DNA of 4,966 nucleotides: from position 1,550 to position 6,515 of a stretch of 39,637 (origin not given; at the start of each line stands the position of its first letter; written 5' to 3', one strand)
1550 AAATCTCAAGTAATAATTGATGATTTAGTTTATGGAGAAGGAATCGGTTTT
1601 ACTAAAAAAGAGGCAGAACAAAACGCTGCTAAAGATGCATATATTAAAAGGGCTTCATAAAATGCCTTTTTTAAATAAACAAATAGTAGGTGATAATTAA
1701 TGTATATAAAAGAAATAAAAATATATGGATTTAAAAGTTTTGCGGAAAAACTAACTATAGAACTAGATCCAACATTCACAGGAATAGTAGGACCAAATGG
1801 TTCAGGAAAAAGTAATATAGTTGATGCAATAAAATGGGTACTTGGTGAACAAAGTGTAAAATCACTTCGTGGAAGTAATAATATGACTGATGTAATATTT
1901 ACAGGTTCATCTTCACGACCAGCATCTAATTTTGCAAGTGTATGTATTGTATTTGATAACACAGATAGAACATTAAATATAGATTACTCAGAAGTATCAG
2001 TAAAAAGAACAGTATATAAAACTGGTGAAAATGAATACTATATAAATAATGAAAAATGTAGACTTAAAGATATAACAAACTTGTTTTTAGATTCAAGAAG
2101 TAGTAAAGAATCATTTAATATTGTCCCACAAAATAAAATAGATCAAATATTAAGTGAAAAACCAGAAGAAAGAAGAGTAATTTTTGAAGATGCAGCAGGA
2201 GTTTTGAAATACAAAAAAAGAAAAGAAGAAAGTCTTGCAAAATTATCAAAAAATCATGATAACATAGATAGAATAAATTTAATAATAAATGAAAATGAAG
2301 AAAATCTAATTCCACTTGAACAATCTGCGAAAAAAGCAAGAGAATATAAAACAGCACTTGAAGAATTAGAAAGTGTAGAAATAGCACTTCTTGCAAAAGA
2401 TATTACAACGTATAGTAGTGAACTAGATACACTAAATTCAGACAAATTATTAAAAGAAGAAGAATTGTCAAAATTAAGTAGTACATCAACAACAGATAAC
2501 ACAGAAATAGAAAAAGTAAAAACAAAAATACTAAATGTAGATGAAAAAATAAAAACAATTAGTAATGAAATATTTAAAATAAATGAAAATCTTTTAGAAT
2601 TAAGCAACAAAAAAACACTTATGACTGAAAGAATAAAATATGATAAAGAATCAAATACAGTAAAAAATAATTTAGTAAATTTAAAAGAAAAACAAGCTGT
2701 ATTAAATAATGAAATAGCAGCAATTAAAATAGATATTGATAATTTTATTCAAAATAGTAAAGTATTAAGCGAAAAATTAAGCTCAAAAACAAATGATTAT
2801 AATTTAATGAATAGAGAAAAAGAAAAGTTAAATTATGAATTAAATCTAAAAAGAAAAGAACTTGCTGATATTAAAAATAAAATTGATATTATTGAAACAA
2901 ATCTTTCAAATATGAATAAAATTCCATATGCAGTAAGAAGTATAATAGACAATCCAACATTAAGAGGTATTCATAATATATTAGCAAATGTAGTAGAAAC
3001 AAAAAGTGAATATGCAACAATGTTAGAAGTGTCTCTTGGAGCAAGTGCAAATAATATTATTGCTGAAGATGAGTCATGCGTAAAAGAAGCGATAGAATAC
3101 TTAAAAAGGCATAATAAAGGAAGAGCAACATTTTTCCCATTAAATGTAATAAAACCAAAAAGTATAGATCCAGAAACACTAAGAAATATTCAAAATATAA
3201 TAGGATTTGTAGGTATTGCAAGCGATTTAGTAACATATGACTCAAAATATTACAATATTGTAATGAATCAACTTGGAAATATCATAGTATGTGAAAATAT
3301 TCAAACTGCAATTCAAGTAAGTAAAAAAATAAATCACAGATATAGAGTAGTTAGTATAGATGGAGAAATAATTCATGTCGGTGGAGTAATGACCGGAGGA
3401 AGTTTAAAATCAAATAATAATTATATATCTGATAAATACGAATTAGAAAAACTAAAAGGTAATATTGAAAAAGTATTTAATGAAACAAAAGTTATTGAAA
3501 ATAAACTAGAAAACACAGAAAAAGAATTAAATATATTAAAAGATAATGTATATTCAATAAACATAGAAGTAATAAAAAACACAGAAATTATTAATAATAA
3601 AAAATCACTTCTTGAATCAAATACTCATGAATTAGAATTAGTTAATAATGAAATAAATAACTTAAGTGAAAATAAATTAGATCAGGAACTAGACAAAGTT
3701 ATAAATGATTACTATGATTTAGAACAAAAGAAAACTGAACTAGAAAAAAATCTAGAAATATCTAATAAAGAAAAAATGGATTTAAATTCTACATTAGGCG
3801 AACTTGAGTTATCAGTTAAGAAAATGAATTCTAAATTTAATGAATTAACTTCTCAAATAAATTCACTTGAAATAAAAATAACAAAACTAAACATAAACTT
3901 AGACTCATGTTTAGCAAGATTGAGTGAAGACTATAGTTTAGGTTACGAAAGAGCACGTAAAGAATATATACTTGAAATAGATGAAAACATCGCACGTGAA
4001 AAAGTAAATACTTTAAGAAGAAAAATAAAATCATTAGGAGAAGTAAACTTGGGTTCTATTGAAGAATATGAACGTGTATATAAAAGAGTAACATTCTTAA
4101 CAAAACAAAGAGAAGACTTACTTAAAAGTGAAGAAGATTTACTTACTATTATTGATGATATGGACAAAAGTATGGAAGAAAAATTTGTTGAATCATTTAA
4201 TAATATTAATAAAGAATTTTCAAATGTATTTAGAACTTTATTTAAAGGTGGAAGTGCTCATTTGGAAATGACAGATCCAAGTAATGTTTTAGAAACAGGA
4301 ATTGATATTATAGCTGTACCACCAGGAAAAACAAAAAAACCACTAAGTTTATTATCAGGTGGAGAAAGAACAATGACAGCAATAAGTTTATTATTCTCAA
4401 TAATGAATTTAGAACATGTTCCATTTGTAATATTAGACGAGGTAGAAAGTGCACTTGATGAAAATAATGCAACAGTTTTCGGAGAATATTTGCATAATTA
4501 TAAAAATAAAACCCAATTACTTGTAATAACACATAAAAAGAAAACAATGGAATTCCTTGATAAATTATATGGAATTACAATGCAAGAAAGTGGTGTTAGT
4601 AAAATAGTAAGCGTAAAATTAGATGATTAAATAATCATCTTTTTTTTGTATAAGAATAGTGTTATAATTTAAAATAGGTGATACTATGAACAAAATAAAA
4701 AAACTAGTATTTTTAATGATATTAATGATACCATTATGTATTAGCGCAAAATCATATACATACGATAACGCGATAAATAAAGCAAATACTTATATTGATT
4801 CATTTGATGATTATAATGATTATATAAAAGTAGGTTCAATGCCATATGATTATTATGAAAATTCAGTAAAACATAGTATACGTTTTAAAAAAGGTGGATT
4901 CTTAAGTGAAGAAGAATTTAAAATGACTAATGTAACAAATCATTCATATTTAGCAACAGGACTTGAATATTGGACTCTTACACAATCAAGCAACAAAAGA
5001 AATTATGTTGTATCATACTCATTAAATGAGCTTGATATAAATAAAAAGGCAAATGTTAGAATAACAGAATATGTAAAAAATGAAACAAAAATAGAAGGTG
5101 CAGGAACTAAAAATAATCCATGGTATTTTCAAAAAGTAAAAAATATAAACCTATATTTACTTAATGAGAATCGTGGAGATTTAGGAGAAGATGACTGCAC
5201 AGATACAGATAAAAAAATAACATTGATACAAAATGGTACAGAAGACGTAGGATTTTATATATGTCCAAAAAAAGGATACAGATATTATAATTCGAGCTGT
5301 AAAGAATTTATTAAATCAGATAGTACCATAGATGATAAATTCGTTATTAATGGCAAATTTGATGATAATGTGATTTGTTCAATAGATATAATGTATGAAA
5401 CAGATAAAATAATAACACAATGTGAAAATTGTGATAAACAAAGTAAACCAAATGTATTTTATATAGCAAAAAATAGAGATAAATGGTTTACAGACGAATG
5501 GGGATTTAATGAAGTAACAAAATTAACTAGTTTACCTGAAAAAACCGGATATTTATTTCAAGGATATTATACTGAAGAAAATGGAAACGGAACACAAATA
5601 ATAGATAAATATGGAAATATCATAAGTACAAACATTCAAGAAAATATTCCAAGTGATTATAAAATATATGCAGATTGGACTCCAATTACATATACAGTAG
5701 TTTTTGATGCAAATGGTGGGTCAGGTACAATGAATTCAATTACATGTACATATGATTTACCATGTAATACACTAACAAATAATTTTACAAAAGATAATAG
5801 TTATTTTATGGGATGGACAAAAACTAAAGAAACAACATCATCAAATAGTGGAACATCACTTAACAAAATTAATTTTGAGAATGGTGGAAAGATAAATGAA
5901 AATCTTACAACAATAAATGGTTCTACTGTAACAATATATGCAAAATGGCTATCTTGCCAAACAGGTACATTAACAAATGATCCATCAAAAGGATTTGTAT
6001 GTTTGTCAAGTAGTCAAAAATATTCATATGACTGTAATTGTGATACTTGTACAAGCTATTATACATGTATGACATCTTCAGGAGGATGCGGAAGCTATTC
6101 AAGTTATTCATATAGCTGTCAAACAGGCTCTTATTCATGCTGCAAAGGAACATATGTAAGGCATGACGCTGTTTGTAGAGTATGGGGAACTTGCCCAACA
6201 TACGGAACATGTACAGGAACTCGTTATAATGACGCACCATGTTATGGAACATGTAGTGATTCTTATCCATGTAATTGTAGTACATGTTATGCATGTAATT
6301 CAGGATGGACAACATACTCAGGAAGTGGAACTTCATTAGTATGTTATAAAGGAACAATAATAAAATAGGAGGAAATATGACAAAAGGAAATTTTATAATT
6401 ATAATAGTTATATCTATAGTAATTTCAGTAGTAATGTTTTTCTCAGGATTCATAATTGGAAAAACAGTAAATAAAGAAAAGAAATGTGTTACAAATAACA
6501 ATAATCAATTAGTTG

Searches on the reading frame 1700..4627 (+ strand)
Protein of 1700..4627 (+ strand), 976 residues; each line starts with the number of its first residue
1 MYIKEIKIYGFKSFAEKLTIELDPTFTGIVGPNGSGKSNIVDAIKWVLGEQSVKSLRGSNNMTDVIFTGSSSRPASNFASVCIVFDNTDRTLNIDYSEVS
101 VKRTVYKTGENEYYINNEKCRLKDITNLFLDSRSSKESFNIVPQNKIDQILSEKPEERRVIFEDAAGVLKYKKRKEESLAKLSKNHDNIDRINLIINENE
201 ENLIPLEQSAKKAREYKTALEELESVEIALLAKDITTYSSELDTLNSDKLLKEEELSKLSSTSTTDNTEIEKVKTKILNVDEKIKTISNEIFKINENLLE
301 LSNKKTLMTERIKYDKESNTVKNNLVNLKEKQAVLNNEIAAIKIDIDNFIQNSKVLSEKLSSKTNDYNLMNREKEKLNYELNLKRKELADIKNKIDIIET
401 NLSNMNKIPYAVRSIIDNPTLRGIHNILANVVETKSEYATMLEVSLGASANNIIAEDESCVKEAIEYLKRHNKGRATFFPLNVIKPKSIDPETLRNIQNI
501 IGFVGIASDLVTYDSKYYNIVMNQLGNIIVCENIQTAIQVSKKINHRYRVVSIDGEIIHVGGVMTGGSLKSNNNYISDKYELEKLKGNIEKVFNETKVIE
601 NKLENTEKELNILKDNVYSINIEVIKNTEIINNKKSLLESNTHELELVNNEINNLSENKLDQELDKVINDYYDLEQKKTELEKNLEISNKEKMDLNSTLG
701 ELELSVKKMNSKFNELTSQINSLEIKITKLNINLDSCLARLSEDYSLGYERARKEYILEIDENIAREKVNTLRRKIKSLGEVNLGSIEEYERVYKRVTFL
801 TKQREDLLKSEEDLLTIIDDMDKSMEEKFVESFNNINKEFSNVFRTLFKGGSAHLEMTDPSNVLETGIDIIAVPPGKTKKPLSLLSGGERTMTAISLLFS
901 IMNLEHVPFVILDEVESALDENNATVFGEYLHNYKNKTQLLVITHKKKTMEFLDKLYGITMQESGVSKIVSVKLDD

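Call 44: search_protein_families(library=pfam, proteins=[window:1700-4627:+], max_evalue=0.0001)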
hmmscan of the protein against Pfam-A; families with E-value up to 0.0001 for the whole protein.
window:1700-4627:+ (976 aa): 6 families
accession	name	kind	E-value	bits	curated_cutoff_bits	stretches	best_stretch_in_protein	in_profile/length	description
PF02463.25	SMC_N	-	1.2e-59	201.8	40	1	2-968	1-220/220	RecF/RecN/SMC N terminal domain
PF06470.18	SMC_hinge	-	3e-27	95.7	22.5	1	422-540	2-115/116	SMC proteins Flexible Hinge Domain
PF13476.12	AAA_23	-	2.2e-16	61.5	27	1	6-227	2-170/201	AAA domain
PF13175.12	AAA_15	-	2.2e-09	37.9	32.1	1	1-318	1-287/374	AAA ATPase domain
PF13304.12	AAA_21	-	4.4e-09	37.3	27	1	26-194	1-219/304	AAA domain, putative AbiEii toxin, Type IV TA system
PF13555.12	AAA_29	-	1.6e-06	28.2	27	1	4-49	2-47/61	P-loop containing region of AAA domain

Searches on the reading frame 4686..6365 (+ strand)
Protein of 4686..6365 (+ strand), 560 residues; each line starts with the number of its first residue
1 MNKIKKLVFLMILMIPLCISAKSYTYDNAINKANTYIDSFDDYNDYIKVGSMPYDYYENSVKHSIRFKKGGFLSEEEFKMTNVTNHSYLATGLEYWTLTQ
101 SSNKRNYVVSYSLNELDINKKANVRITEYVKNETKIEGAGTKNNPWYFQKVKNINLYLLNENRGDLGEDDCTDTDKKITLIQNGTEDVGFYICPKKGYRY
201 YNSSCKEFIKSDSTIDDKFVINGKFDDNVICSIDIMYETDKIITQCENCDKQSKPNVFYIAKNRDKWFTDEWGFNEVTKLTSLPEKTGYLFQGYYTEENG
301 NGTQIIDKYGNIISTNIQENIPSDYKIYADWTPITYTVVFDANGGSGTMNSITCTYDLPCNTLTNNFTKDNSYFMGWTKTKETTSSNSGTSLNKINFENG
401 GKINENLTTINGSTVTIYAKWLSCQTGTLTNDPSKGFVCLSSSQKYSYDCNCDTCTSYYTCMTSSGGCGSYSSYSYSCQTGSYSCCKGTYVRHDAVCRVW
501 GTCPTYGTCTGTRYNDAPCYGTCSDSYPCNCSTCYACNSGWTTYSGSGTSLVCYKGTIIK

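Call 44: search_protein_families(library=pfam, proteins=[window:4686-6365:+], max_evalue=0.0001)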
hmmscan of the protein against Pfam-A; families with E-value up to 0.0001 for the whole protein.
window:4686-6365:+ (560 aa): 1 family
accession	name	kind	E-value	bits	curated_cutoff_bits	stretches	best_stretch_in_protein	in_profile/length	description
PF09479.16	Flg_new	-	2e-06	28.2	27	0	336-390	1-52/65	Listeria-Bacteroides repeat domain (List_Bact_rpt)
